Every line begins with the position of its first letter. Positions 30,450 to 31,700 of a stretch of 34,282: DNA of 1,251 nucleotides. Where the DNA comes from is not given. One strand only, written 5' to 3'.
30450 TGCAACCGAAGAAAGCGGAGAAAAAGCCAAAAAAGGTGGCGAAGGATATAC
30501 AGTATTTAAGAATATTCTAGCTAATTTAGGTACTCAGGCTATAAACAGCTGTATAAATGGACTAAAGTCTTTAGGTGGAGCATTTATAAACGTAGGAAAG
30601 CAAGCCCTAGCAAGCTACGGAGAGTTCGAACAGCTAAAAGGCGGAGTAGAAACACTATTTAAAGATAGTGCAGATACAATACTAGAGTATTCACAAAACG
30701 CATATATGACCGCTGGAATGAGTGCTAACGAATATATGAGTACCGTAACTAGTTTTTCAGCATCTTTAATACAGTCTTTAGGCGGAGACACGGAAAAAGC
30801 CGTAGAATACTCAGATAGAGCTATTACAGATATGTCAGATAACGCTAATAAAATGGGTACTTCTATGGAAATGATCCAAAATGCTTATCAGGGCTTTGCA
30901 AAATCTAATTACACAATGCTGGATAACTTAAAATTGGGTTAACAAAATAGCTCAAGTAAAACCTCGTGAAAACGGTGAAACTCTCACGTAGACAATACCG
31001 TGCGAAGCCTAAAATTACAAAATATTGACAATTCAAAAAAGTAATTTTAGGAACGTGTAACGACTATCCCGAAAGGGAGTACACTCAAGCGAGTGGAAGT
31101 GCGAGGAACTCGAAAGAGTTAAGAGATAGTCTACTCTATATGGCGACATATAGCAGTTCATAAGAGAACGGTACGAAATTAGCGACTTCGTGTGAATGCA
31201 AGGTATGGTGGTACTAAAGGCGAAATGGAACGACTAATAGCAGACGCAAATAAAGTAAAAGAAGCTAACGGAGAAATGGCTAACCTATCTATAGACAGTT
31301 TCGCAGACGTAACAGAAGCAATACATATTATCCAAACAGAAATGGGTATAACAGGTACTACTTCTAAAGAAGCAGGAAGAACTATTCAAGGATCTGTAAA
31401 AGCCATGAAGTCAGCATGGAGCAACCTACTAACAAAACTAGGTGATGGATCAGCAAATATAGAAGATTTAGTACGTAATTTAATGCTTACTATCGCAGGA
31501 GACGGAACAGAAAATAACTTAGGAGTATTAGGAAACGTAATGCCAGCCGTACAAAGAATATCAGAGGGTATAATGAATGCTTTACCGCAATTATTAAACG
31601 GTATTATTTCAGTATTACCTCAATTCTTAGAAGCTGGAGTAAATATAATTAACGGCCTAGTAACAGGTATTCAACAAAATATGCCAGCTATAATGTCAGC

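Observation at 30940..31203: ORF-less 264-nt group I intron splitting the tape measure gene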

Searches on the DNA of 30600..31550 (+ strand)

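Call 4: search_rna_families(source=window, start=30800, end=31350, threshold=evalue, max_evalue=10, show_alignments=4)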
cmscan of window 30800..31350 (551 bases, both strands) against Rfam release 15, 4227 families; matches with E-value up to 10: 2.
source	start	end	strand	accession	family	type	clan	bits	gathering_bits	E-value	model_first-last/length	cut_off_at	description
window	30930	31153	+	RF00028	Intron_gpI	Intron;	-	57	50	6.9e-14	1-253/253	no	Group I catalytic intron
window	31072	31119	+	RF03680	mir-9465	Gene; miRNA;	-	15.9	63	2.1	1-74/74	no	mir-9465 microRNA precursor family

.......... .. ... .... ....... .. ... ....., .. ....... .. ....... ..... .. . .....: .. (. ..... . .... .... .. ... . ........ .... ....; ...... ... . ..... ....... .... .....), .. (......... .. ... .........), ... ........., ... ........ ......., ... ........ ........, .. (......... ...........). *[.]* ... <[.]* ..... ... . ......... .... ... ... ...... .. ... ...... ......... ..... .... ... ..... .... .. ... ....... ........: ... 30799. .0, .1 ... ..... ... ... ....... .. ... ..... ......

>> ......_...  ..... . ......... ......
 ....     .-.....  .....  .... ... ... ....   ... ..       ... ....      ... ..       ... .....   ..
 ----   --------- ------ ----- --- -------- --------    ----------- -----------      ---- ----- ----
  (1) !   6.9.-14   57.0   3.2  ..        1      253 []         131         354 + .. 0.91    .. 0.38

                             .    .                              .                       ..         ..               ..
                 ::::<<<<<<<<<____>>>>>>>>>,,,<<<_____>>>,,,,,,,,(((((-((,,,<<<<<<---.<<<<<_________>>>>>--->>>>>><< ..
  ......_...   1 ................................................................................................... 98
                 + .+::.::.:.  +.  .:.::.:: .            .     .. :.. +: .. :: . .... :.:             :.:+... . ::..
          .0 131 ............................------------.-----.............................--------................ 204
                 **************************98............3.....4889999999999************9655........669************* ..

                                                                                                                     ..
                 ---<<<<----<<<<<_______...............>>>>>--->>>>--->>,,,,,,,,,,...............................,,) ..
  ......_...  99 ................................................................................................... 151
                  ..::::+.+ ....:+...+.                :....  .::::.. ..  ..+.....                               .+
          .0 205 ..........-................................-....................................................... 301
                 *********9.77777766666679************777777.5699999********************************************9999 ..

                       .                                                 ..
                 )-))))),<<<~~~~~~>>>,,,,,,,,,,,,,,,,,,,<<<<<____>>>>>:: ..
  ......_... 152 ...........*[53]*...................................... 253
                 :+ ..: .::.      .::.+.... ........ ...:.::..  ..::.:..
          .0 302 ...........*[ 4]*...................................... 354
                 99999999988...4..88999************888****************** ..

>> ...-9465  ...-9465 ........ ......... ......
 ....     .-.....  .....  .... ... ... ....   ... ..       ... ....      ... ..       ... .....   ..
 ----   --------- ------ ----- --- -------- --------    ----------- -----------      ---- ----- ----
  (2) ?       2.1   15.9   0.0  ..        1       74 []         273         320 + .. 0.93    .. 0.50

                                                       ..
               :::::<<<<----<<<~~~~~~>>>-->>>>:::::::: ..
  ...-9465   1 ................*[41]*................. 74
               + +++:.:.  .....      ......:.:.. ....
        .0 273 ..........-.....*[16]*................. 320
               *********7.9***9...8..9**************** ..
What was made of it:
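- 30934..30939 (+): P1 5' strand: the last six exon bases, TTGGGT. U30939 is the 5' splice-site U of the U•G wobble. Rfam alignment (call 4).
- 30940..31203 (+): Group I intron, 264 nt, no ORF, IA-type architecture. RF00028 scores 57 bits against a cut-off of 50, E 6.9e-14 (call 4).
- On Group I intron (Rfam RF00028): 57 bits against 50, E 6.9e-14, model positions 1-253 of 253 (call 4).
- Rfam RF00028 scores 57 bits against a gathering cut-off of 50, E 6.9e-14, full-length model match at 30930-31153 (call 4). The interval gives a full-length match to the group I covariance model (call 4).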

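Call 7: search_dna_similar(query=window:30600-31550:+, collection=phages, mode=distant, max_rows=40)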
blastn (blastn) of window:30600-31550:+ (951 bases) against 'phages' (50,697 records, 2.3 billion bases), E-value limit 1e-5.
Records with a match: 511; places in all: 589; records where one place covers at least 80% of the query: 0.
Best place of each record, by identity: 95-99% 1; 90-95% 6; 80-90% 97; 60-80% 407.
By first word of the organism name: Streptococcus 66; Staphylococcus 52; Pseudomonas 49; Pectobacterium 46; Yersinia 34; Vibrio 29; Bacillus 27; Lactococcus 26; Enterococcus 23; Acinetobacter 23; and 33 more.
By host as written in the record: - 68; Pectobacterium atrosepticum DSM18077 33; Yersinia pestis 31; Pseudomonas aeruginosa 23; Staphylococcus aureus 18; Lactococcus lactis SMQ-86 10; Enterococcus faecalis 9; Klebsiella pneumoniae 9; and 193 more.
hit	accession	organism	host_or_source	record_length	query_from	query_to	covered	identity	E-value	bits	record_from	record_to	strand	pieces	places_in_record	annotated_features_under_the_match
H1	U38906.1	Lactococcus phage r1t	Lactococcus lactis subsp. cremoris R1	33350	40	783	71%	71.8%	6e-48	341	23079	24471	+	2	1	ORF41 | ORF40 | ORF42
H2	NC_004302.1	Lactococcus phage r1t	Lactococcus lactis subsp. cremoris R1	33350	40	783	71%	71.8%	6e-48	341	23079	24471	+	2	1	HNH endonuclease | tail length tape measure protein (x2)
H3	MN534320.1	Lactococcus phage proPhi7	Lactococcus lactis subsp. cremoris TIFN7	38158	40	783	69%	72.5%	3e-51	340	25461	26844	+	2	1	HNH endonuclease | putative tape measure protein | tape measure protein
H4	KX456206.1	Lactococcus phage 28201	Lactococcus lactis SMQ-86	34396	98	774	64%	70.5%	2e-35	286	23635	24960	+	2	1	putative HNH endodeoxyribonuclease | putative tape measure protein (x2)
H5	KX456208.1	Lactococcus phage 50901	Lactococcus lactis SMQ-86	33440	98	774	64%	70.5%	2e-35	286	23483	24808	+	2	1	putative endodeoxyribonuclease | putative tape measure protein (x2)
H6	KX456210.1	Lactococcus phage 62501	Lactococcus lactis SMQ-86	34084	98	774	64%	70.5%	2e-35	286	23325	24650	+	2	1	putative HNH endodeoxyribonuclease | putative tape measure protein (x2)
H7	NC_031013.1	Lactococcus phage 28201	Lactococcus lactis SMQ-86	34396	98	774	64%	70.5%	2e-35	286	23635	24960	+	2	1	HNH endonuclease | tail length tape measure protein (x2)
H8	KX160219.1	Lactococcus phage C41431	Lactococcus lactis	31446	40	587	48%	73.2%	3e-39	268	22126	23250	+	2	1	HTH endonuclease | tail tapemeasure protein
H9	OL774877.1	Streptococcus phage MissG1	Streptococcus mitis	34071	173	636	49%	68.9%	1e-38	167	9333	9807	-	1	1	ncRNA | tail tape measure protein | minor tail protein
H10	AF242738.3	Lactococcus phage phiLC3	Lactococcus lactis subsp. cremoris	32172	40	787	41%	73.5%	6e-35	227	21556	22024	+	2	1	orf843: putative tape measure protein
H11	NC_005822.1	Lactococcus phage phiLC3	Lactococcus lactis subsp. cremoris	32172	40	787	41%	73.5%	6e-35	227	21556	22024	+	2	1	tail length tape measure protein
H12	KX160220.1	Lactococcus phage Dub35A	Lactococcus lactis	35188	40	783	41%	73.4%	1e-37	228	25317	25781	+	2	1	hypothetical protein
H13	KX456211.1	Lactococcus phage 63301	Lactococcus lactis 3107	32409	40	783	40%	73.2%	2e-34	214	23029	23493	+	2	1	tape measure protein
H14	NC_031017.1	Lactococcus phage 63301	Lactococcus lactis 3107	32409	40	783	40%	73.2%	2e-34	214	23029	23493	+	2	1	tail length tape measure protein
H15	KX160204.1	Lactococcus phage 38502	Lactococcus lactis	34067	40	776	37%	73.0%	5e-30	204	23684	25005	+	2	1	HNH endonuclease | tapemeasure protein (x2)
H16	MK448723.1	Streptococcus phage Javan271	Streptococcus iniae SF1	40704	213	634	34%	79.0%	2e-21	268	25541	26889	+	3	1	HNH homing endonuclease | minor tail protein (x2)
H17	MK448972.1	Streptococcus phage Javan520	Streptococcus pyogenes MGAS8232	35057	230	648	34%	75.4%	5e-23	219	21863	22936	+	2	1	HNH homing endonuclease | minor tail protein (x2)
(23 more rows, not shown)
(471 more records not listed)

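Call 8: search_dna_similar(query=window:30940-31203:+, collection=phages, mode=distant, max_rows=40, max_evalue=0.01)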
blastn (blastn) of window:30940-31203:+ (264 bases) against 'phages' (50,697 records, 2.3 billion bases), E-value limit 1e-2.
Records with a match: 709; places in all: 870; records where one place covers at least 80% of the query: 1.
Best place of each record, by identity: 95-99% 1; 90-95% 23; 80-90% 184; 60-80% 501.
By first word of the organism name: Escherichia 105; Staphylococcus 104; Pseudomonas 71; Vibrio 55; Pectobacterium 46; Yersinia 38; Klebsiella 33; Bacillus 30; Enterococcus 25; Acinetobacter 24; and 40 more.
By host as written in the record: - 108; Escherichia coli 33; Yersinia pestis 33; Pectobacterium atrosepticum DSM18077 33; Pseudomonas aeruginosa 24; Staphylococcus aureus 22; Lactococcus lactis 12; Escherichia coli B 12; and 228 more.
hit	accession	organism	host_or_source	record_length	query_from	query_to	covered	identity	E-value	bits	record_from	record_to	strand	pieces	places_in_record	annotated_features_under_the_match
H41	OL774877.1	Streptococcus phage MissG1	Streptococcus mitis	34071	8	259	95%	67.3%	8e-8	63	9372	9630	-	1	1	ncRNA | tail tape measure protein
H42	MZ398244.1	Klebsiella phage IME184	Klebsiella pneumoniae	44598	11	232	68%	82.2%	4e-24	175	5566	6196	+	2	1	endonuclease VII | DNA-directed DNA polymerase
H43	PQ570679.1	Klebsiella phage Kpp-61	Klebsiella pneumoniae type K1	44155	11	232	68%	81.1%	4e-24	166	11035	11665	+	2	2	endonuclease VII | DNA-directed DNA polymerase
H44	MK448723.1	Streptococcus phage Javan271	Streptococcus iniae SF1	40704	1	249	59%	83.5%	2e-20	163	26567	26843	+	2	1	none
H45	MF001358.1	Enterococcus phage EF1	Enterococcus faecalis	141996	109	257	56%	78.9%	8e-27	126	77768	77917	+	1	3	none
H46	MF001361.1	Enterococcus phage EF5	Enterococcus faecalis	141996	109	257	56%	78.9%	8e-27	126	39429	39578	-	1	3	none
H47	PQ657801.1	Klebsiella phage Roth32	Klebsiella sp. M6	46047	109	248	53%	82.3%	1e-30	139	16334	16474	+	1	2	DnaB-like helicase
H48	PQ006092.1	bajarodcaudo virus 1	Chaetodipus spinatus feces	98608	103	249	56%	77.9%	1e-24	119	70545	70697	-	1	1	hypothetical protein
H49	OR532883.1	Klebsiella phage RCIP0089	Klebsiella pneumoniae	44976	109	248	53%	80.9%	6e-28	130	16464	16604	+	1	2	hypothetical protein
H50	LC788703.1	Staphylococcus phage phiRNIID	sewage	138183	101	247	56%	76.0%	5e-10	141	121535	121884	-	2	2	none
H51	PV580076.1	Staphylococcus phage SAP_01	Staphylococcus aureus KCTC 1621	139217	101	247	56%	76.0%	5e-10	141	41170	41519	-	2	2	none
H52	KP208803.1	Streptococcus phage Str-PAP-1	Streptococcus parauberis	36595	111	259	56%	74.2%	1e-12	80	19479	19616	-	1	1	none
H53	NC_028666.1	Streptococcus phage Str-PAP-1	Streptococcus parauberis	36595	111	259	56%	74.2%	1e-12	80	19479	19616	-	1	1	none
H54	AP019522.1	Staphylococcus phage MR003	Staphylococcus aureus RN4220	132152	106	247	54%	77.5%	7e-15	141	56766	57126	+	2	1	none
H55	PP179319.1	Pseudomonas phage Draal03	Pseudomonas syringae CC0094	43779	105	258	58%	71.4%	3e-13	81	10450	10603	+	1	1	hypothetical protein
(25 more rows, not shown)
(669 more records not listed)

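Call 10: get_annotated_region(hit=H41, flank=2500)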
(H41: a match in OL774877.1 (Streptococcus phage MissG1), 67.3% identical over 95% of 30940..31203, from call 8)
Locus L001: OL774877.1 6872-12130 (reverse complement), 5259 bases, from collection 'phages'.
description: Streptococcus phage MissG1, complete genome.
organism: Streptococcus phage MissG1 (NCBI taxid 2911160)
taxonomy: Viruses; Duplodnaviria; Heunggongvirae; Uroviricota; Caudoviricetes
host: Streptococcus mitis; source: -; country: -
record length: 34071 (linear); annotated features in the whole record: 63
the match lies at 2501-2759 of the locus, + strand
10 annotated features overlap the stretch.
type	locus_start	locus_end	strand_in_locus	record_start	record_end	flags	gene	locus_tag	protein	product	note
CDS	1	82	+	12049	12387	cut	-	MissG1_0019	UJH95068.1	minor capsid protein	-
CDS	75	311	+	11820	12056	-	-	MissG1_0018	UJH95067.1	type I neck protein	-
CDS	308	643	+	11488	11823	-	-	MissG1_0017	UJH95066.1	tail completion protein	-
CDS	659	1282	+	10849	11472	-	-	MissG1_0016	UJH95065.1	major tail protein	-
CDS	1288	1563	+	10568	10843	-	-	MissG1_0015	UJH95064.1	hypothetical protein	-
CDS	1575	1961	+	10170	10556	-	-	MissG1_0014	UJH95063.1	hypothetical protein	-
CDS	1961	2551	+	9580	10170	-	-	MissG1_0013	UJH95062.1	tail tape measure protein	-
ncRNA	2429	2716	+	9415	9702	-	-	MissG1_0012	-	-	-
CDS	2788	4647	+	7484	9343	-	-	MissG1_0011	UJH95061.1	minor tail protein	-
CDS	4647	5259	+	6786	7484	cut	-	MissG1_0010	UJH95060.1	tail protein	-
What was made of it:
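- The MissG1 record annotates the homologous stretch only as 'ncRNA' (call 10).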

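Call 11: get_annotated_region(hit=H2, flank=2500)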
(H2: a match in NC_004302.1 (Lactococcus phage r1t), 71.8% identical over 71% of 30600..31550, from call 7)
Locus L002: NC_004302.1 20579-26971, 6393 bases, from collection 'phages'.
description: Lactococcus phage r1t, complete genome.
organism: Lactococcus phage r1t (NCBI taxid 43685)
taxonomy: Viruses; Duplodnaviria; Heunggongvirae; Uroviricota; Caudoviricetes
host: Lactococcus lactis subsp. cremoris R1; source: -; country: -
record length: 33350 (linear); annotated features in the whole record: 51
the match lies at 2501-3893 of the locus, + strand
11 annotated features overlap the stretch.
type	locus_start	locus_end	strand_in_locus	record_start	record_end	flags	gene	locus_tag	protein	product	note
CDS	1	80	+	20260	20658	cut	-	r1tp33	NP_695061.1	Gp19/Gp15/Gp42 family protein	-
CDS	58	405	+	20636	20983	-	-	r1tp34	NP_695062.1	head closure Hc1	-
CDS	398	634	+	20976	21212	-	-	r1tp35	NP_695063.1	neck protein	-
CDS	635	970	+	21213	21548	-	-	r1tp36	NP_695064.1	ORF36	-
CDS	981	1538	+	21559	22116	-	-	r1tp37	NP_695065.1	major tail protein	ORF37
CDS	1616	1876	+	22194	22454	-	-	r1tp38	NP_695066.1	ORF38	-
CDS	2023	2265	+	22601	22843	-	-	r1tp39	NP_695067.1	ORF39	-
CDS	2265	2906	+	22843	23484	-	-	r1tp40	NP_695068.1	tail length tape measure protein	-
CDS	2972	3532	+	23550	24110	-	-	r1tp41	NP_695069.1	HNH endonuclease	-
CDS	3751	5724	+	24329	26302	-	-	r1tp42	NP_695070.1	tail length tape measure protein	-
CDS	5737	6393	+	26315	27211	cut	-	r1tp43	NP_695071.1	tail family protein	-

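Call 12: get_annotated_region(hit=H11, flank=1500)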
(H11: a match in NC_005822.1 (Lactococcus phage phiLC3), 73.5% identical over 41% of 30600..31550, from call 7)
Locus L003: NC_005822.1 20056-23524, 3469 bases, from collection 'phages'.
description: Lactococcus phage phiLC3, complete genome.
organism: Lactococcus phage phiLC3 (NCBI taxid 12390)
taxonomy: Viruses; Duplodnaviria; Heunggongvirae; Uroviricota; Caudoviricetes
host: Lactococcus lactis subsp. cremoris; source: -; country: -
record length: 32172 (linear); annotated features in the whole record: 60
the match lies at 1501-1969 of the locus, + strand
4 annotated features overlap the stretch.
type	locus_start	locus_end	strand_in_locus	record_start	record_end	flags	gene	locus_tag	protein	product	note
CDS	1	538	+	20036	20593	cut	-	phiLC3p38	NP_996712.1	major tail protein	Orf185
CDS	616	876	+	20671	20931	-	-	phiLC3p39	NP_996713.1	hypothetical protein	Orf86-b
CDS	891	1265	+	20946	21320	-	-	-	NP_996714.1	DUF5361 domain-containing protein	Orf124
CDS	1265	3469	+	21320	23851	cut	-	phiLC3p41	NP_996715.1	tail length tape measure protein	Orf843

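Call 13: get_annotated_region(hit=H16, flank=1500)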
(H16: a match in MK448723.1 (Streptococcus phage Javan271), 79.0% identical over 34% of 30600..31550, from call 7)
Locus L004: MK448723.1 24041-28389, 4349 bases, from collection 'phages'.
description: Streptococcus phage Javan271, complete genome.
organism: Streptococcus phage Javan271 (NCBI taxid 2548086)
taxonomy: Viruses; Duplodnaviria; Heunggongvirae; Uroviricota; Caudoviricetes
host: Streptococcus iniae SF1; source: -; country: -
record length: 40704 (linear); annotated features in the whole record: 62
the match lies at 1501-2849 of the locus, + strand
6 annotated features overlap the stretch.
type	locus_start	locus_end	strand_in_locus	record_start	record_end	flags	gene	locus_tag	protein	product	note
CDS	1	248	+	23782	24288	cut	-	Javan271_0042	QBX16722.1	LmaA-like protein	Listeria antigen LmaA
CDS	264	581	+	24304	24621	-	-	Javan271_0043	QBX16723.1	hypothetical protein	-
CDS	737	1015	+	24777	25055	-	-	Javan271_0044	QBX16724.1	hypothetical protein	-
CDS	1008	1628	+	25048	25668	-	-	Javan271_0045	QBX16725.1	minor tail protein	-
CDS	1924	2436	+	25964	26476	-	-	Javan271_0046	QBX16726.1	HNH homing endonuclease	HNH homing endonuclease # Phage intron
CDS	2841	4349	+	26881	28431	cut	-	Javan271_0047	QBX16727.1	minor tail protein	-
